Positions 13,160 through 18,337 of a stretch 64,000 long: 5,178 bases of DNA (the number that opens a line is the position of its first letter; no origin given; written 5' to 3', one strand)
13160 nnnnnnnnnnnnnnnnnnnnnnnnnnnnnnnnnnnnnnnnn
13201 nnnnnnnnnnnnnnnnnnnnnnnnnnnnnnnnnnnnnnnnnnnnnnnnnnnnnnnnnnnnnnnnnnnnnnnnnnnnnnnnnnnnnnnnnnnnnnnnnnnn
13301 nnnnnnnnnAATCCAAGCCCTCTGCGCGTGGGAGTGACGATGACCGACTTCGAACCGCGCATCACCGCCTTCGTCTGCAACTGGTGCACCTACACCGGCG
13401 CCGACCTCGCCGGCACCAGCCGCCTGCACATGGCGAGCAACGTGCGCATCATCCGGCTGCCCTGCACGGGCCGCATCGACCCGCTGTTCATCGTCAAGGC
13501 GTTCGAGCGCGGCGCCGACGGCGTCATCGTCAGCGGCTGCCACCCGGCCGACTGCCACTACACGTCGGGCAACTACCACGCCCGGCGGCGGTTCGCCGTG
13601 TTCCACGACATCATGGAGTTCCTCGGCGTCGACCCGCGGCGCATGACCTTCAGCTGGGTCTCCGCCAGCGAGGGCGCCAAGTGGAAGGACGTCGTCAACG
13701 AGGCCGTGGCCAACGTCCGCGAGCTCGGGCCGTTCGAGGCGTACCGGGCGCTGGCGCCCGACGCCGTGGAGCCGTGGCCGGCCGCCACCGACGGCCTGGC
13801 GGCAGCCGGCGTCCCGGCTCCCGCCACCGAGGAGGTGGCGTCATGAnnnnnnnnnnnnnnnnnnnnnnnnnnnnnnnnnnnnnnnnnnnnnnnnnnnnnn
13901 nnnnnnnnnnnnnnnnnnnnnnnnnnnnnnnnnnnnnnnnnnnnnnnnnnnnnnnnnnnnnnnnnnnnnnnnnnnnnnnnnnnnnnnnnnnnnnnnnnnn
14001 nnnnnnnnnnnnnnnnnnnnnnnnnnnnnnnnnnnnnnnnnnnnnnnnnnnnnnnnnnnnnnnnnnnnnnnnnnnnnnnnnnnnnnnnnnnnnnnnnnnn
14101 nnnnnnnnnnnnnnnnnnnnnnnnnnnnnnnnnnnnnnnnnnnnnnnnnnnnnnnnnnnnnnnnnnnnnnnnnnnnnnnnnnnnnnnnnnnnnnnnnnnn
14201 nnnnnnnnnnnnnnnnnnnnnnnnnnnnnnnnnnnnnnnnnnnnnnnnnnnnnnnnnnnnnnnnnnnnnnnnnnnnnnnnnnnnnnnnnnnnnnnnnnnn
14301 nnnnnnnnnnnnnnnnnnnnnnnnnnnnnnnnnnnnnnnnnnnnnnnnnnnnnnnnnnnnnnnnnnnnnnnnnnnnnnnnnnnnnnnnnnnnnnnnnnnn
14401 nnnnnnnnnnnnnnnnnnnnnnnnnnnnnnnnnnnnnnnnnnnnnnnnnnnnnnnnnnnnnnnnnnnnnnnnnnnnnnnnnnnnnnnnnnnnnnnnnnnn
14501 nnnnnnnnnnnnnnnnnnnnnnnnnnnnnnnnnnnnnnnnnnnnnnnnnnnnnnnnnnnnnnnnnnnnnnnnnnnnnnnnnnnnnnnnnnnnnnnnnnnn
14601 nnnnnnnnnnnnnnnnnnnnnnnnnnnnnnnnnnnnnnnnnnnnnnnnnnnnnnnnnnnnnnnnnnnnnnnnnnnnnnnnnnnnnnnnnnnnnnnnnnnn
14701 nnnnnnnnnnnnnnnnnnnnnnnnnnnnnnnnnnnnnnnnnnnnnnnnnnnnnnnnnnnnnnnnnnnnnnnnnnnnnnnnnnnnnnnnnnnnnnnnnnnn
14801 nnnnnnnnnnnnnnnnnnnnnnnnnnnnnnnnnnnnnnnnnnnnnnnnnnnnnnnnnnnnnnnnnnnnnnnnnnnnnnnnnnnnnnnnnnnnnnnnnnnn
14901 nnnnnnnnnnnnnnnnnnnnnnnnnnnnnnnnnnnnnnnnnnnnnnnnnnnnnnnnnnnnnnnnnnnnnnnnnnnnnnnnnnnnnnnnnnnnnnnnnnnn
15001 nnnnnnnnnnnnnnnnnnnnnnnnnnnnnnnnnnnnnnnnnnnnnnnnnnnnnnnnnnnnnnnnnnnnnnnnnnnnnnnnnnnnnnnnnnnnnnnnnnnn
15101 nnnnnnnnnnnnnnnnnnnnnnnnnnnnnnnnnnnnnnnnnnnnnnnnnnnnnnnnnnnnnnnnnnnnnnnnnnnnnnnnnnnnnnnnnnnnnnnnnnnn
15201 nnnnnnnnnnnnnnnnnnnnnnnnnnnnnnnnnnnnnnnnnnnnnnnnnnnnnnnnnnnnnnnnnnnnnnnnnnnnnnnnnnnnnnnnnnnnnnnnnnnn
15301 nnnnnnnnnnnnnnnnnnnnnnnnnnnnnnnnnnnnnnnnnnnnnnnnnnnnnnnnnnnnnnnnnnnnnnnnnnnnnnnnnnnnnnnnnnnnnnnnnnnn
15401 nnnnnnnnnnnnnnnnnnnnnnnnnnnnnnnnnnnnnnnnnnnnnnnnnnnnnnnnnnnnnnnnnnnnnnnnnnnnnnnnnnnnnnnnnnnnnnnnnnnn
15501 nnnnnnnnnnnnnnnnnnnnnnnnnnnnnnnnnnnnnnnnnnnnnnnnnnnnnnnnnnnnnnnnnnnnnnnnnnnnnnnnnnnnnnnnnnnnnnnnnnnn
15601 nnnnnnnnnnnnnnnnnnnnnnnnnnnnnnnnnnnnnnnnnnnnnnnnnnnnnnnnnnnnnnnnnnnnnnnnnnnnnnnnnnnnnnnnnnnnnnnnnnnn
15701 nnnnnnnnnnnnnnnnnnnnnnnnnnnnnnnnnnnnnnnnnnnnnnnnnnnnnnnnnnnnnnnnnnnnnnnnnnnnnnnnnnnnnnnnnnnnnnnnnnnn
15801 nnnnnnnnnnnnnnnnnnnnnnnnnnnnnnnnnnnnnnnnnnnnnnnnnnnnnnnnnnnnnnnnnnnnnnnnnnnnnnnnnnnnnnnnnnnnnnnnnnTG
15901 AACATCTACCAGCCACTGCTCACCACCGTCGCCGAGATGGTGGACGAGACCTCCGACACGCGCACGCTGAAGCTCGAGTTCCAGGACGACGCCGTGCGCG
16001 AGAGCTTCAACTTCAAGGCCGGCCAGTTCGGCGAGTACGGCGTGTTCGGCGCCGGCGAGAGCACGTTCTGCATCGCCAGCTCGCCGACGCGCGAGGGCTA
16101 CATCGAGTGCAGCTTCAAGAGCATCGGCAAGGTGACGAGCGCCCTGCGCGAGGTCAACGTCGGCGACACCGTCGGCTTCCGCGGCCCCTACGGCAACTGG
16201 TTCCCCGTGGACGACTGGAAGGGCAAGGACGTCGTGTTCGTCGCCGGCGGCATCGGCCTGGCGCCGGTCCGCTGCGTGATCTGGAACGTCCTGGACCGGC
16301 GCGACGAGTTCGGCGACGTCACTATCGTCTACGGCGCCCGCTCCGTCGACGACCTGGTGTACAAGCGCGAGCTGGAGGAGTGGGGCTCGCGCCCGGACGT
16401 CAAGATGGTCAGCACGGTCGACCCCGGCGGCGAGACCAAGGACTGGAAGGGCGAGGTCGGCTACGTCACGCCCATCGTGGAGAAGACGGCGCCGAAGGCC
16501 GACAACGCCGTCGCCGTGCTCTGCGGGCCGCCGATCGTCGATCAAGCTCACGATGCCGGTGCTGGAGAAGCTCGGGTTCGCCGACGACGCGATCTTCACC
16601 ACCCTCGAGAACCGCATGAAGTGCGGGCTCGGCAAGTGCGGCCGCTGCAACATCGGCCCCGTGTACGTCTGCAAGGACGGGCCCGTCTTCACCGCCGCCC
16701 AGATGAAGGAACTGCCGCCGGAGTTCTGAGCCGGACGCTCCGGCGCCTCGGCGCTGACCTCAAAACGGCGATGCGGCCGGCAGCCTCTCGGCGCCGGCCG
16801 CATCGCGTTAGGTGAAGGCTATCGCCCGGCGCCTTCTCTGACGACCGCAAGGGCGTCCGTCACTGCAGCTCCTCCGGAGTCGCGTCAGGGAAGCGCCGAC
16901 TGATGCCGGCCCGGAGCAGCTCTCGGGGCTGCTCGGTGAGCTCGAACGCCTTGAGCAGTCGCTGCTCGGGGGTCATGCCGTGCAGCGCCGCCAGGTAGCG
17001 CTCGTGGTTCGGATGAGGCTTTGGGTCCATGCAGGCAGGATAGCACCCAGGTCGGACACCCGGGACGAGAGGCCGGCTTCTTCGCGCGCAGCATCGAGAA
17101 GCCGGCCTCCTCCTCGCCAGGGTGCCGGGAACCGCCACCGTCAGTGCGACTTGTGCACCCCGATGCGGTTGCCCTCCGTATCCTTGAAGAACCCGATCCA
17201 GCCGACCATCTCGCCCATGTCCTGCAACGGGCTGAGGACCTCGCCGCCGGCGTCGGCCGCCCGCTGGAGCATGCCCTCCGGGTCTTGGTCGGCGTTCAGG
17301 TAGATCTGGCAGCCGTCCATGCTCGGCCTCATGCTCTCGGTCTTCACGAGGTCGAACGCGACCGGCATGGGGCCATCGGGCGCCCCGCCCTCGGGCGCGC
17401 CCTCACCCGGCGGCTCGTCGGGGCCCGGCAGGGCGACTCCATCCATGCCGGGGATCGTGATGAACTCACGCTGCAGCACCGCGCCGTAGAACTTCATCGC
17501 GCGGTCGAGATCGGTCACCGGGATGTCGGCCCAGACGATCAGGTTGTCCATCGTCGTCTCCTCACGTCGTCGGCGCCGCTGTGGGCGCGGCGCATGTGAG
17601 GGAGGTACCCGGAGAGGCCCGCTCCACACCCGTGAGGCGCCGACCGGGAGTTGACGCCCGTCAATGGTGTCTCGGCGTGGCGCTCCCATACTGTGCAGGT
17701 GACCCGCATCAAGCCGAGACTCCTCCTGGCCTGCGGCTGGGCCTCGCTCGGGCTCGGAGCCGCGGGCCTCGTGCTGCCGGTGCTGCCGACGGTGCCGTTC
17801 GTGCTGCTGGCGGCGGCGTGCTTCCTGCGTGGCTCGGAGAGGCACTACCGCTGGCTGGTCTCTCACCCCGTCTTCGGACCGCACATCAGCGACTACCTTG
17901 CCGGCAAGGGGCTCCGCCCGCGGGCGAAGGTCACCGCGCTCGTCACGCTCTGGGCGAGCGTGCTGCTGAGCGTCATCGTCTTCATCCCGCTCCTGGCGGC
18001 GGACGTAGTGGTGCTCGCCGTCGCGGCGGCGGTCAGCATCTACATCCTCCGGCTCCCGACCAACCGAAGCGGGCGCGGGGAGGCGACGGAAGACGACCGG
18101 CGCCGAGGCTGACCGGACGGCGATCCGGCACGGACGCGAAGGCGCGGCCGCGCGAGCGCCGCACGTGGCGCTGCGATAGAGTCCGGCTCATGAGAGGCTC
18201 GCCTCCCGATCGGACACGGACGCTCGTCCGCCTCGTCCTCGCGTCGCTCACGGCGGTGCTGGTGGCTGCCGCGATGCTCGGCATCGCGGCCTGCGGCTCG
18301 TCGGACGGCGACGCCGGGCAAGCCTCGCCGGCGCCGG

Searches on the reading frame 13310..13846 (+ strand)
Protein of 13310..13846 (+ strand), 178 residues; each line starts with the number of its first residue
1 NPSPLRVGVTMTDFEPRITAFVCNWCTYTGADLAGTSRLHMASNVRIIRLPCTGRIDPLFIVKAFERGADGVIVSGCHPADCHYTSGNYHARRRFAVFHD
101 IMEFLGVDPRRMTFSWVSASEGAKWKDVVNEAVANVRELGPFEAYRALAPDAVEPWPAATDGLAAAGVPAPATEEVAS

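Call 19: search_protein_families(library=pfam, proteins=[window:13310-13846:+], max_evalue=0.00001)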
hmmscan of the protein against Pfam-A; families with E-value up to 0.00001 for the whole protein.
window:13310-13846:+ (178 aa): 1 family
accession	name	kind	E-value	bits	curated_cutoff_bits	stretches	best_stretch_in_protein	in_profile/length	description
PF02662.21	FlpD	-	2.4e-51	173.3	22.3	1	18-140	1-123/123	Methyl-viologen-reducing hydrogenase, delta subunit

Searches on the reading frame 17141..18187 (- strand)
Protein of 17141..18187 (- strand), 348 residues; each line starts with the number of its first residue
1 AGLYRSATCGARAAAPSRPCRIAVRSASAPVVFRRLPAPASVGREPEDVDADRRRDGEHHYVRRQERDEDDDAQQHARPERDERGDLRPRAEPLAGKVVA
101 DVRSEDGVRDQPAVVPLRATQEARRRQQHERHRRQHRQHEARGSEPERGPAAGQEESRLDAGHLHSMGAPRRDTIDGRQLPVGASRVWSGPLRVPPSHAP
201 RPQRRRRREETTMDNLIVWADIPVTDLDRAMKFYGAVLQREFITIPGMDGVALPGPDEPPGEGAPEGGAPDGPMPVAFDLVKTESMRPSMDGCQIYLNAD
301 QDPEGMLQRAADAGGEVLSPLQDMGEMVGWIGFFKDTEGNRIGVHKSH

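Call 23: search_protein_families(library=pfam, proteins=[window:17141-18187:-], max_evalue=0.001)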
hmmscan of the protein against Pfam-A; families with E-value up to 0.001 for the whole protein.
window:17141-18187:- (348 aa): 2 families
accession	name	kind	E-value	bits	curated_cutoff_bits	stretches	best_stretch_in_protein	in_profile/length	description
PF00903.31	Glyoxalase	-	6.5e-08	33.4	20.6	1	217-342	2-119/121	Glyoxalase/Bleomycin resistance protein/Dioxygenase superfamily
PF22677.2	Ble-like_N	-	0.00037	20.6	24.5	1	217-238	2-23/41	Bleomycin resistance protein-like N-terminal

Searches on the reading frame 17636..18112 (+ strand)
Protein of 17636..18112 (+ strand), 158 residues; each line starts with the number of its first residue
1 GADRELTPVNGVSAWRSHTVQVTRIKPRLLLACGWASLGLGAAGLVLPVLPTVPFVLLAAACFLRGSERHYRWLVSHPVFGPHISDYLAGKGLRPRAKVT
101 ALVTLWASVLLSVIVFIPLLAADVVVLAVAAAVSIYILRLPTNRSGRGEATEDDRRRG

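Call 19: search_protein_families(library=pfam, proteins=[window:17636-18112:+], max_evalue=0.00001)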
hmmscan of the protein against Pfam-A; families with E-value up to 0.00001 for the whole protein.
window:17636-18112:+ (158 aa): 1 family
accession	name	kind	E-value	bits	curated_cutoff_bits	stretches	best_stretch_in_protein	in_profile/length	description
PF04304.18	DUF454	-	5e-37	126.9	35.1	1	29-142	3-115/115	Protein of unknown function (DUF454)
